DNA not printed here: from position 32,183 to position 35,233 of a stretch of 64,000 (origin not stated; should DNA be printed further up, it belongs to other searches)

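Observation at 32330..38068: Very large Lhr-type helicase (1769-1781 aa) with ~900-aa C-terminal region, preceded by a ferredoxin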

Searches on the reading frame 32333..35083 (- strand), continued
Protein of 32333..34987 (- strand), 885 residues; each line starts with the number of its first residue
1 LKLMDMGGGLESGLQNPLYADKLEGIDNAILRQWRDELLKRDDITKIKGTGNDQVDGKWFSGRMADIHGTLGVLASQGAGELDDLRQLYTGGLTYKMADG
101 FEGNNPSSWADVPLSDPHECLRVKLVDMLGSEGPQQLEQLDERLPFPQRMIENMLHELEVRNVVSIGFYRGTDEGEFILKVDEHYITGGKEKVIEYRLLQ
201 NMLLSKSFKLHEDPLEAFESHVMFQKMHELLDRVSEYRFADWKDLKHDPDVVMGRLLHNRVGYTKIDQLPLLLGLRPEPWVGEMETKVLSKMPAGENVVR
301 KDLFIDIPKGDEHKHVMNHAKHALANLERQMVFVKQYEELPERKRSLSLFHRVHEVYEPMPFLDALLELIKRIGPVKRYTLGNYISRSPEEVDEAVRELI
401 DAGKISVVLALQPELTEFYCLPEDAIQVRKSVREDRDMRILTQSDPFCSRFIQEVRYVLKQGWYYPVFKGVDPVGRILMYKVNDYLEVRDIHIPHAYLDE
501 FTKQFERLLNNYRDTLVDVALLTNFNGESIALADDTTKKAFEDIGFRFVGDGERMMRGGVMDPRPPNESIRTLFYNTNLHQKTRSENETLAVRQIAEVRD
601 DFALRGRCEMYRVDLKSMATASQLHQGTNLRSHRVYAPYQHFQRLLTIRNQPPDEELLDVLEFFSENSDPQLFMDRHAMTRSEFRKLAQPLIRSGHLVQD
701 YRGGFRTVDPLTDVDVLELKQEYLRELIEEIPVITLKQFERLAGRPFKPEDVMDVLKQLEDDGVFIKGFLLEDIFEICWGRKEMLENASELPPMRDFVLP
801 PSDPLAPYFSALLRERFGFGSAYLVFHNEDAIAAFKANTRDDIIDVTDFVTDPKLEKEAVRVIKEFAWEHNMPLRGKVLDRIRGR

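Call 39: search_protein_families(library=pfam, proteins=[P0101, P0103, P0118, P0167, P0218, P0224, P0194, P0230, P0174], max_evalue=0.01)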
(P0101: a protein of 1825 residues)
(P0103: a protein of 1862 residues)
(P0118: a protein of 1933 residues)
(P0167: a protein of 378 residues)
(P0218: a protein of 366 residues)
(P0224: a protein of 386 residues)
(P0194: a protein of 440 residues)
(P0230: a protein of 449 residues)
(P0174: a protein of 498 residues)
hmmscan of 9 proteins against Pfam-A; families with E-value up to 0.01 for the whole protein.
P0101 (1825 aa): 9 families
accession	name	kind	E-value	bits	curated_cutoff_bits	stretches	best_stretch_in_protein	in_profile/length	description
PF08494.16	DEAD_assoc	-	8.4e-53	179.5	23.5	1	651-837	1-191/191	DEAD/H associated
PF19306.5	WH_Lhr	-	5.6e-36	123.9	27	1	420-581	4-167/168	Large helicase-related protein, winged helix domain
PF00270.35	DEAD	-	2.3e-31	109.2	26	1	47-232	1-163/167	DEAD/DEAH box helicase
PF00271.37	Helicase_C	-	1.1e-17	64.7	23.5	1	288-390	4-107/110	Helicase conserved C-terminal domain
PF04851.21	ResIII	-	2.5e-09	37.7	22.5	1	58-229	21-161/164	Type III restriction enzyme, res subunit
PF23234.1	WH4_Lhr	-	1.5e-06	28.1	27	0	1645-1711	11-76/87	Large helicase-related protein, winged-helix domain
PF25212.1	HVO_A0114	-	0.00013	22.2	27.6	0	1040-1084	22-66/84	HVO_A0114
PF19121.6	DUF5805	-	0.00057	20.6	28.5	0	1034-1084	7-58/67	Family of unknown function (DUF5805)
PF00392.27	GntR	-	0.0016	18.5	27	0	1037-1085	5-55/64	Bacterial regulatory proteins, gntR family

P0103 (1862 aa): 8 families
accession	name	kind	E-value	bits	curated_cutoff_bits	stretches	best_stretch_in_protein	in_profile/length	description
PF08494.16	DEAD_assoc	-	1.8e-51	175.2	23.5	1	649-841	1-191/191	DEAD/H associated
PF19306.5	WH_Lhr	-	5.2e-32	111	27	1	408-570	4-166/168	Large helicase-related protein, winged helix domain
PF00270.35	DEAD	-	2.9e-30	105.6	26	1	35-220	2-161/167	DEAD/DEAH box helicase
PF00271.37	Helicase_C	-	3.1e-19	69.7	23.5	1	281-378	11-107/110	Helicase conserved C-terminal domain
PF06224.18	AlkZ-like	-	3.5e-16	60.2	25.9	1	1249-1480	82-328/329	DNA glycosylase AlkZ-like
PF04851.21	ResIII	-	6.5e-09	36.3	22.5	1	38-218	9-161/164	Type III restriction enzyme, res subunit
PF23234.1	WH4_Lhr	-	0.00076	19.5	27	1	1695-1755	12-71/87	Large helicase-related protein, winged-helix domain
PF22590.2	Cas3-like_C_2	-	0.0027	18.4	27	1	286-377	3-101/106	CRISPR-associated nuclease/helicase Cas3, C-terminal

P0118 (1933 aa): 12 families
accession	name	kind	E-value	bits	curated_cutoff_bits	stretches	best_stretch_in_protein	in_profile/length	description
PF08494.16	DEAD_assoc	-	3.9e-54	183.9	23.5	1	640-829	1-191/191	DEAD/H associated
PF19306.5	WH_Lhr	-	3.3e-36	124.6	27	1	407-568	5-167/168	Large helicase-related protein, winged helix domain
PF00270.35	DEAD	-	1.5e-32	113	26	1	34-220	1-164/167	DEAD/DEAH box helicase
PF00271.37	Helicase_C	-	1.3e-17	64.5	23.5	1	274-377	4-108/110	Helicase conserved C-terminal domain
PF04851.21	ResIII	-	4e-08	33.8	22.5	1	40-216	20-161/164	Type III restriction enzyme, res subunit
PF06224.18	AlkZ-like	-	6.1e-07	29.8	25.9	0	1369-1418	163-212/329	DNA glycosylase AlkZ-like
PF13730.12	HTH_36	-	6.7e-05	23.1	25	1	1295-1340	3-52/55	Helix-turn-helix domain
PF23234.1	WH4_Lhr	-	0.00053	20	27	1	1747-1804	4-60/87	Large helicase-related protein, winged-helix domain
PF13463.12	HTH_27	-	0.0037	17.9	22.2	0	1135-1176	6-48/68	Winged helix DNA-binding domain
PF02002.24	TFIIE_alpha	-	0.0044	17.3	22.9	0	1135-1185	16-66/105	TFIIE alpha subunit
PF24741.1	AlkZ-rel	-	0.0062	16.4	26.5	0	1257-1351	50-158/221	AlkZ related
PF08784.17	RPA_C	-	0.0098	17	22.6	0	1295-1338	49-94/106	Replication protein A C terminal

P0167 (378 aa): 1 family
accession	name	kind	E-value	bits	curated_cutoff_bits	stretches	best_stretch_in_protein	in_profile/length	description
PF06224.18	AlkZ-like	-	0.00066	19.8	25.9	1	138-260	78-215/329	DNA glycosylase AlkZ-like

P0218 (366 aa): 0 families

P0224 (386 aa): 1 family
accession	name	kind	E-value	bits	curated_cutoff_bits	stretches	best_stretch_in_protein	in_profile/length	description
PF06224.18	AlkZ-like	-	9.9e-05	22.6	25.9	1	201-296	162-251/329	DNA glycosylase AlkZ-like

P0194 (440 aa): 1 family
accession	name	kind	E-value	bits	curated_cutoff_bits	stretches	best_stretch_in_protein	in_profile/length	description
PF06224.18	AlkZ-like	-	0.00028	21.1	25.9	0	254-320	162-224/329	DNA glycosylase AlkZ-like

P0230 (449 aa): 1 family
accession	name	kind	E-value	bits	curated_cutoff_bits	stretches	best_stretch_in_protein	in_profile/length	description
PF01978.25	TrmB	-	0.0018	18.5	25.6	0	204-255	9-59/68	Sugar-specific transcriptional regulator TrmB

P0174 (498 aa): 2 families
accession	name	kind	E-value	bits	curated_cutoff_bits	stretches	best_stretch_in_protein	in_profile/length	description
PF06224.18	AlkZ-like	-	8.1e-06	26.1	25.9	1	205-416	20-262/329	DNA glycosylase AlkZ-like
PF23234.1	WH4_Lhr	-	2.5e-05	24.2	27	1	319-391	5-76/87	Large helicase-related protein, winged-helix domain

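Call 40: list_cluster_members(proteins=[P0101, P0103, P0107, P0110, P0116, P0117, P0118, P0122, P0167, P0224])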
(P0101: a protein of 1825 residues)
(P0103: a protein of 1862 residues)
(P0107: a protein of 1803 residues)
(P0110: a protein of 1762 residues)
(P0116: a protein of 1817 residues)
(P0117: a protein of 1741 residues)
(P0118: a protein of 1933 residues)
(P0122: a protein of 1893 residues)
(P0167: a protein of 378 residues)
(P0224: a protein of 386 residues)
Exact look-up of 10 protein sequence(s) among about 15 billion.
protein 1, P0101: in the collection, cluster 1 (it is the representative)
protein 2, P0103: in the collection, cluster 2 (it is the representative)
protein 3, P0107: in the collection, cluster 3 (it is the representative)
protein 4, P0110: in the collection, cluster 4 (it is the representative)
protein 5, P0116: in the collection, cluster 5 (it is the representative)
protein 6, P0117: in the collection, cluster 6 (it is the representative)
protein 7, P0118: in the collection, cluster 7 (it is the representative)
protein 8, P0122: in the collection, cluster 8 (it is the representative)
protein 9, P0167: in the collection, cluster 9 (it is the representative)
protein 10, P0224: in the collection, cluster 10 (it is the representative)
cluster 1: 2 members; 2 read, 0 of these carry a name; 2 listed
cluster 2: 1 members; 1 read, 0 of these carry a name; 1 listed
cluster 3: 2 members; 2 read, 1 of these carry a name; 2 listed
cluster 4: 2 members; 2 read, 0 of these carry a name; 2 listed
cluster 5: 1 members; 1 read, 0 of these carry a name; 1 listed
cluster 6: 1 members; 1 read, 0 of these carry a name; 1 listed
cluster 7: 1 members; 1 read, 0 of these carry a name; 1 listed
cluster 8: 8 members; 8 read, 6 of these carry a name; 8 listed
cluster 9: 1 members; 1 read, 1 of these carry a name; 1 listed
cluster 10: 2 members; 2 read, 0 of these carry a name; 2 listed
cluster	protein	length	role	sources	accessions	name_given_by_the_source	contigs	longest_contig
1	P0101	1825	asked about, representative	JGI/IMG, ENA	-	-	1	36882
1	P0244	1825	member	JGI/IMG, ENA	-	-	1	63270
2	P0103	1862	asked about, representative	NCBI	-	-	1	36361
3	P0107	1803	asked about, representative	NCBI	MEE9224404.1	MAG: ATP-dependent helicase [Thermoplasmata archaeon]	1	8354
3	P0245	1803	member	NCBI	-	-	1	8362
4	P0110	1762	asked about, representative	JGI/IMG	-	-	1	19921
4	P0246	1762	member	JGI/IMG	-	-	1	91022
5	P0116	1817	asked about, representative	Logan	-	-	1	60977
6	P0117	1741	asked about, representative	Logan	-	-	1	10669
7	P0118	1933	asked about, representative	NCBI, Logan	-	-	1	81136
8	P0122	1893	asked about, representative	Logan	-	-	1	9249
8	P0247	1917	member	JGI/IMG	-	ATP-dependent Lhr-like helicase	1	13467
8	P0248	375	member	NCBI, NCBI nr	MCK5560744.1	MAG: hypothetical protein KAJ51_09135, partial [Thermoplasmata archaeon] | hypothetical protein [Thermoplasmata archaeon]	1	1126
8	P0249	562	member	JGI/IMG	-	ATP-dependent Lhr-like helicase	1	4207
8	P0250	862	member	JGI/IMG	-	ATP-dependent Lhr-like helicase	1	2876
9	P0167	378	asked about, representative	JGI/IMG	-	hypothetical protein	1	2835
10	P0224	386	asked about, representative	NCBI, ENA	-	-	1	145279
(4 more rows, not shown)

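Call 41: predict_structure(alignment_id=A2)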
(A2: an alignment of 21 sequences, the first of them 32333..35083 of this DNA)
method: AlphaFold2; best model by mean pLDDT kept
length: 917 residues; sequences in the alignment: 21
mean_pLDDT: 64.7   pTM: 0.48
mean pLDDT of the five models: 64.7, 61.3, 58.8, 56.0, 55.8
residues with pLDDT >= 90: 23; 70-90: 419; 50-70: 237; < 50: 238
segments of 3 or more residues with pLDDT < 50: 1-23, 102-152, 189-222, 240-310, 375-378, 476-493, 546-548, 611-621, 634-644
pLDDT, mean of each block of 10 residues (from residue 1): 24 34 64 72 67 71 84 78 61 69 41 36 41 43 46 52 52 61 56 36 31 34 61 60 44 37 44 35 28 27 33 69 72 77 73 67 52 50 56 64 64 58 78 86 67 80 64 52 34 55 70 71 82 83 58 82 87 86 73 58 69 43 58 48 56 79 81 90 86 89 89 87 89 86 85 86 77 80 82 77 60 77 76 68 76 84 85 78 85 84 78 75
secondary structure, 60 per line:
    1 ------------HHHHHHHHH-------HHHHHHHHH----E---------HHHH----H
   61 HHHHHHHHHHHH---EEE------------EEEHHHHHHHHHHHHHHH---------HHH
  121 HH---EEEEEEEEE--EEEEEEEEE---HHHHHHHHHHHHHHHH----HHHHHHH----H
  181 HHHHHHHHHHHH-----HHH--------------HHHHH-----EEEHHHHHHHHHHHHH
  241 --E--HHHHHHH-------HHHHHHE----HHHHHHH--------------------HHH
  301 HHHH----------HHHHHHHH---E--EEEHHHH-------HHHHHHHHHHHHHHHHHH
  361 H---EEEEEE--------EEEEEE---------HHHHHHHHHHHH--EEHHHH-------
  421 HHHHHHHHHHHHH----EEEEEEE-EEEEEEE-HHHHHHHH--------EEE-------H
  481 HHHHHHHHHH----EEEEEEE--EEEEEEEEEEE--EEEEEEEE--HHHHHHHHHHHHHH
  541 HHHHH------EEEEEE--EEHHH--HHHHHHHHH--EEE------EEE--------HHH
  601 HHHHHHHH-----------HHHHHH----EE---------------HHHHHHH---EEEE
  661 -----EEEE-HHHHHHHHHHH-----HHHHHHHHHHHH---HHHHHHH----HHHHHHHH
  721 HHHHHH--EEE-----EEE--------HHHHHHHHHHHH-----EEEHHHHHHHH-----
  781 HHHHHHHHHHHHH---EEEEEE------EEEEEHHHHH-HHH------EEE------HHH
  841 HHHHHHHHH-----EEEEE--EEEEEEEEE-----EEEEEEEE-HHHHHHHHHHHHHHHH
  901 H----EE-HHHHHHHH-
elements in order (helices of 4 or more, strands of 3 or more residues): H13-21 H29-37 H52-55 H60-72 E76-78 E91-93 H94-108 H118-122 E126-134 E137-145 H149-164 H169-175 H180-192 H215-219 E225-227 H228-240 H246-252 H260-265 H271-277 H298-304 H315-322 E329-331 H332-335 H343-361 E365-370 E379-384 H394-405 H410-413 H421-433 E438-444 E446-452 H454-461 E470-472 H480-490 E495-501 E504-514 E517-524 H527-545 E552-557 H567-575 E578-580 E587-589 H598-608 H620-625 H647-653 E657-660 E666-669 H671-681 H687-698 H702-708 H713-726 E729-731 E737-739 H748-759 E765-767 H768-775 H781-793 E797-802 E809-813 H814-818 E829-831 H838-849 E855-859 E862-870 E876-883 H885-901 H909-916

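Call 44: fold_search(model_id=the predicted structure, library=pdb)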
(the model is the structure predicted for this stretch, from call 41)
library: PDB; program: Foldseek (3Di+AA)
matches with E <= 10: 1358; with E <= 0.001: 8
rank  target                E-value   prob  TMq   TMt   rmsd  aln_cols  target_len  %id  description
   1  7lhl_D                2.1e-08  1.00  0.21  0.30  24.7       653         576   13  cryo-EM structure of Mycobacterium smegmatis Lhr helicase C-terminal domain (released 2021-04-07)
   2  9zd6_B                2.9e-08  1.00  0.25  0.55   5.4       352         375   13  Bacterial interstrand DNA crosslink glycosylase AlkX/YcaQ bound to DNA (released 2026-01-14)
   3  9zd6_A                3.6e-08  1.00  0.25  0.53   6.6       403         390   12  Bacterial interstrand DNA crosslink glycosylase AlkX/YcaQ bound to DNA (released 2026-01-14)
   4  5uuj                  1.3e-07  1.00  0.25  0.53   6.8       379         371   14  Streptomyces sahachiroi DNA glycosylase AlkZ (released 2017-04-12)
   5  7lhl_B                6.4e-07  1.00  0.20  0.30  24.8       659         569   13  cryo-EM structure of Mycobacterium smegmatis Lhr helicase C-terminal domain (released 2021-04-07)
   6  7lhl_A                4.0e-06  1.00  0.20  0.29  23.8       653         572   13  cryo-EM structure of Mycobacterium smegmatis Lhr helicase C-terminal domain (released 2021-04-07)
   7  9gc3_A                1.5e-04  0.84  0.09  0.13  32.9       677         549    9  yeast TFIIIC TauB subcomplex bound to a tRNA gene (released 2024-11-27)
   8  8ffz_B                3.2e-04  0.41  0.08  0.08  46.2       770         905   12  TFIIIA-TFIIIC-Brf1-TBP complex bound to 5S rRNA gene (released 2023-06-21)
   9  8cll_A                1.8e-03  1.00  0.08  0.21  14.6       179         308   16  Structural insights into human TFIIIC promoter recognition (released 2023-06-21)
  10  8iym_B                1.9e-03  1.00  0.10  0.51   8.0       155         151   14  Crystal structure of a protein acetyltransferase, HP0935 (released 2024-04-10)
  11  8cli_A                2.3e-03  0.69  0.09  0.13  29.4       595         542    9  TFIIIC TauB-DNA monomer (released 2023-06-21)
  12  1lva                  2.8e-03  0.84  0.07  0.20  21.3       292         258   14  Crystal structure of a C-terminal fragment of Moorella thermoacetica elongation factor SelB (released 2002-08-21)
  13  5trm_C                5.8e-03  1.00  0.10  0.48   8.0       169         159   10  Crystal structure of human GCN5 histone acetyltransferase domain (released 2017-12-06)
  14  8iym_C                6.1e-03  1.00  0.10  0.51   6.5       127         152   16  Crystal structure of a protein acetyltransferase, HP0935 (released 2024-04-10)
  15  5trm_T                7.0e-03  1.00  0.10  0.47   8.4       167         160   14  Crystal structure of human GCN5 histone acetyltransferase domain (released 2017-12-06)
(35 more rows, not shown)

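Call 85: find_encoding_contigs(protein=P0103, flank=6000, max_places=2)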
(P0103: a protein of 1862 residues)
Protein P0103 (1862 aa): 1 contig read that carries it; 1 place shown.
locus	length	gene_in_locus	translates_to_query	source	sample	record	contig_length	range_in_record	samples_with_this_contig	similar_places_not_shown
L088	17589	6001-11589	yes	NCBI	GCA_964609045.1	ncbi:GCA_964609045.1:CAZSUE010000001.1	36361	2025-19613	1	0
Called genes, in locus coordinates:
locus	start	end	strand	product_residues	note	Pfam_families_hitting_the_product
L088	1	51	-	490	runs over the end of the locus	PF13742:tRNA_anti_2, PF01336:tRNA_anti-codon, PF02601:Exonuc_VII_L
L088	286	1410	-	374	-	-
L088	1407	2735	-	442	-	-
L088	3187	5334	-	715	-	PF08448:PAS_4, PF13426:PAS_9, PF00989:PAS, PF08448:PAS_4, PF13426:PAS_9 (weak), PF07536:HWE_HK (weak), PF07568:HisKA_2, PF02518:HATPase_c, +2 more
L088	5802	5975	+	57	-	-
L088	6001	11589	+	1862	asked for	PF00270:DEAD, PF04851:ResIII, PF00271:Helicase_C, PF19306:WHD_Lhr, PF08494:DEAD_assoc, PF06224:AlkZ-like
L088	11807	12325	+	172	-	PF01870:Hjc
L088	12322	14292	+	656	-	-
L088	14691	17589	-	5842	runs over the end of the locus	PF10162:G8 (faint), PF15780:ASH (faint), PF13620:CarboxypepD_reg (faint), PF07705:CARDB, PF07705:CARDB, PF07705:CARDB, PF12773:DZR (weak), PF13248:Zn_ribbon_3, +7 more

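Call 86: find_encoding_contigs(protein=P0118, flank=6000, max_places=2)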
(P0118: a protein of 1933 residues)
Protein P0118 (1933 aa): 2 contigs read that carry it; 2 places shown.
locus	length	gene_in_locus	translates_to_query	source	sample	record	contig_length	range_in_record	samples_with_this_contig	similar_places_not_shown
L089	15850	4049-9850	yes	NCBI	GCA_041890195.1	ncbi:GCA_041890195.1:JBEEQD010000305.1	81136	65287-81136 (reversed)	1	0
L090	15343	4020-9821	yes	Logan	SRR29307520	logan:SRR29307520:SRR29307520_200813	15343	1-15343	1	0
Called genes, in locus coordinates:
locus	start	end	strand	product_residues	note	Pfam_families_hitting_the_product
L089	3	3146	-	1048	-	?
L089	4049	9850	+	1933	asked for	PF00270:DEAD, PF04851:ResIII, PF00271:Helicase_C, PF13730:HTH_36 (faint), PF19306:WHD_Lhr, PF08494:DEAD_assoc, PF06224:AlkZ-like (faint)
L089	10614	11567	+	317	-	PF02540:NAD_synthase, PF06508:QueC (faint), PF00958:GMP_synt_C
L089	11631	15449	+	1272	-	-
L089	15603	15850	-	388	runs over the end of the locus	PF07690:MFS_1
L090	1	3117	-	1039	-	?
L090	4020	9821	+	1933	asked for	PF00270:DEAD, PF04851:ResIII, PF00271:Helicase_C, PF13730:HTH_36 (faint), PF19306:WHD_Lhr, PF08494:DEAD_assoc, PF06224:AlkZ-like (faint)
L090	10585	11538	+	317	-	PF02540:NAD_synthase, PF06508:QueC (faint), PF00958:GMP_synt_C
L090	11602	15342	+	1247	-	?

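Call 88: find_encoding_contigs(protein=P0101, flank=6000, max_places=2)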
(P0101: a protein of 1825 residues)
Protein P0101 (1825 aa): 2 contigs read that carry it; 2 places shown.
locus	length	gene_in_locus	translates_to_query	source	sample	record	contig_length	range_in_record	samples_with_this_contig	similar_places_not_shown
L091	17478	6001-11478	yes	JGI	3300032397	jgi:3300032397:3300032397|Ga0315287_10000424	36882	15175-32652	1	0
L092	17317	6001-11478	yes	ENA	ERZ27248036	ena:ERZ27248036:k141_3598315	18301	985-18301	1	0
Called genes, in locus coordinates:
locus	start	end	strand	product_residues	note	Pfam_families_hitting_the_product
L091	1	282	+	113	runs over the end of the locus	-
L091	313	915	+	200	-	-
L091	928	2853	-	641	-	-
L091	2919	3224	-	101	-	-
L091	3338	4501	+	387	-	PF00005:ABC_tran, PF13304:AAA_21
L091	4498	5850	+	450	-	PF12679:ABC2_membrane_2 (faint), PF12698:ABC2_membrane_3, PF01061:ABC2_membrane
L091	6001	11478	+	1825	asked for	PF00270:DEAD, PF04851:ResIII, PF00271:Helicase_C, PF19306:WHD_Lhr, PF08494:DEAD_assoc, PF23234:WHD_4th_Lhr (faint)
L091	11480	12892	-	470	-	-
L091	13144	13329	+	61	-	-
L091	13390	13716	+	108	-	-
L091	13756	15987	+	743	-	PF01496:V_ATPase_I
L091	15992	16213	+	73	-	PF00137:ATP-synt_C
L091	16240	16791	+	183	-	PF01991:vATP-synt_E (weak)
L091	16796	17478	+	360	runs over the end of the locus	PF01992:vATP-synt_AC39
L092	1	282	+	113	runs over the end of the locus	-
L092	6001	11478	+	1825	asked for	PF00270:DEAD, PF04851:ResIII, PF00271:Helicase_C, PF19306:WHD_Lhr, PF08494:DEAD_assoc, PF23234:WHD_4th_Lhr (faint)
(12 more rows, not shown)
